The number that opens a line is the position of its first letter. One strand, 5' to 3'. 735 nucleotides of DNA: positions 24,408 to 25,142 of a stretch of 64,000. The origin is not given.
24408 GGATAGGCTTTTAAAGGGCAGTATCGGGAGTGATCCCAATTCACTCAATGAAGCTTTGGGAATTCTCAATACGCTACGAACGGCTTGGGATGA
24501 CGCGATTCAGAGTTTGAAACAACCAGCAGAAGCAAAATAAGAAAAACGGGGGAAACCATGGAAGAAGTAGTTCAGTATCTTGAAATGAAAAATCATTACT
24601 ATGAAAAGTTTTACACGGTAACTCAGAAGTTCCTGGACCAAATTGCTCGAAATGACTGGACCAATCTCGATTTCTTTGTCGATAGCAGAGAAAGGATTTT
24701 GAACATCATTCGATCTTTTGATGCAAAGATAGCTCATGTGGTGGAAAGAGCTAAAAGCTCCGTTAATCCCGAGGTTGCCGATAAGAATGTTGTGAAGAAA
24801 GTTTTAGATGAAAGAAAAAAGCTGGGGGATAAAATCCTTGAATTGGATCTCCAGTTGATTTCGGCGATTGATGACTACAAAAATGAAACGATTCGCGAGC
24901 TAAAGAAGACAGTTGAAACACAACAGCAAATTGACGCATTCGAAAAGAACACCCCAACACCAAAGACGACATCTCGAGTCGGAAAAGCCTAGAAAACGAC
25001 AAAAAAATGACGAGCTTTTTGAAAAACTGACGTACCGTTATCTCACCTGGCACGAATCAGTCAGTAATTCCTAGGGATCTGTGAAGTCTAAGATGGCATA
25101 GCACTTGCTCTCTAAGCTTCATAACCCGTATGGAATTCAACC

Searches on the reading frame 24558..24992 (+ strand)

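Call 59: search_protein_families(library=pfam, proteins=[window:24558-24992:+], max_evalue=0.1)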
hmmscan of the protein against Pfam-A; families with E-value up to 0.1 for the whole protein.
window:24558-24992:+ (144 aa): 3 families
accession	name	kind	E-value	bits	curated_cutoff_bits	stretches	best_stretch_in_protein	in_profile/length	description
PF05130.17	FlgN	-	0.0036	18.2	30.5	1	1-96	1-97/147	FlgN protein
PF13918.12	PLDc_3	-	0.0091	16.1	27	1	28-81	57-111/180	PLD-like domain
PF22390.1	LntA_helical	-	0.023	15.3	26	1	26-106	24-102/133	LntA, four-helical up-and-down bundle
